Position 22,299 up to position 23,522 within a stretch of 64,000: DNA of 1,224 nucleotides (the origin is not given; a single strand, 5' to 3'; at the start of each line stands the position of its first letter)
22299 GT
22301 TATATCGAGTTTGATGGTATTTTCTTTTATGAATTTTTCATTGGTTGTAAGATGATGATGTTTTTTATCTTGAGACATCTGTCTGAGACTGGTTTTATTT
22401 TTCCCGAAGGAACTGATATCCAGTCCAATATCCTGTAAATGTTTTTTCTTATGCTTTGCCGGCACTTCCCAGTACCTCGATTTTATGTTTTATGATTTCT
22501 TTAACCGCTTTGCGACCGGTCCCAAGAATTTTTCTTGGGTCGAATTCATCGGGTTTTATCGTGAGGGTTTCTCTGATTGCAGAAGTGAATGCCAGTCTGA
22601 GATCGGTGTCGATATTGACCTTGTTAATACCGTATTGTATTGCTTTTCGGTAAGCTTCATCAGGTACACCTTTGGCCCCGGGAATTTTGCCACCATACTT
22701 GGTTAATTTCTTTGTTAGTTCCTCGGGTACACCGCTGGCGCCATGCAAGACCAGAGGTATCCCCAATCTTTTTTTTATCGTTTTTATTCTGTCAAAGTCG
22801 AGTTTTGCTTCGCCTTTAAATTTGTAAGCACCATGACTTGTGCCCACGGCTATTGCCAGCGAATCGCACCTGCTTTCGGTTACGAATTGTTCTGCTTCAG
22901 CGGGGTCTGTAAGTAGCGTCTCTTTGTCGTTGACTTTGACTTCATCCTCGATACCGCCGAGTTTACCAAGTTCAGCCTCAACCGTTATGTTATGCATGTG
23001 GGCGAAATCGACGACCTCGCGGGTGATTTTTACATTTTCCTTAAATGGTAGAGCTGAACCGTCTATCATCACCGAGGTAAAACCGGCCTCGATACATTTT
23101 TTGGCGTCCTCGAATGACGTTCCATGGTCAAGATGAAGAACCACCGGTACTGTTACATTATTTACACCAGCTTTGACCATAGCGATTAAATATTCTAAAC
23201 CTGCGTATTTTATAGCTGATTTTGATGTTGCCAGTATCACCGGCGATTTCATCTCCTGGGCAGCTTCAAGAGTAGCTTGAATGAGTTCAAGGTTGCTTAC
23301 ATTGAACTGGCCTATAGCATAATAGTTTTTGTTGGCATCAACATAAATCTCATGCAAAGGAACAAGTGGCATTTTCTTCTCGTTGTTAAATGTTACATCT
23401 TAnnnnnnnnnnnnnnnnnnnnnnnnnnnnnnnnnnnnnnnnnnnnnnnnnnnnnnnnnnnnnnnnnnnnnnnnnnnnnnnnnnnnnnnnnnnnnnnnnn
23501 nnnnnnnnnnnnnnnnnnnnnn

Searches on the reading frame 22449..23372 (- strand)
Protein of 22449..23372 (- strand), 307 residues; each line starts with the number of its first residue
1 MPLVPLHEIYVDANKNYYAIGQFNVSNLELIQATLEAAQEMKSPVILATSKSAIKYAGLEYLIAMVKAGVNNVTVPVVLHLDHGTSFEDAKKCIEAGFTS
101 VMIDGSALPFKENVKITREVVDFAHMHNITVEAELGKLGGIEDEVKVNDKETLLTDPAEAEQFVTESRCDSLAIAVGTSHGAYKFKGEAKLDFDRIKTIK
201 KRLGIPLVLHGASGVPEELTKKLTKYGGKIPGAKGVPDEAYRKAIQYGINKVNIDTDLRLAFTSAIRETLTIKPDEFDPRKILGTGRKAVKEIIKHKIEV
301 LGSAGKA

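Call 56: search_protein_families(library=pfam, proteins=[window:22449-23372:-], max_evalue=0.00001)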
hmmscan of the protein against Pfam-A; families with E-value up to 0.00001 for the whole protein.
window:22449-23372:- (307 aa): 1 family
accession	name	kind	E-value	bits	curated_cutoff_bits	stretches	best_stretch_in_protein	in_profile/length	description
PF01116.26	F_bP_aldolase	-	6.9e-110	367.4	25.5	2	6-227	3-223/277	Fructose-bisphosphate aldolase class-II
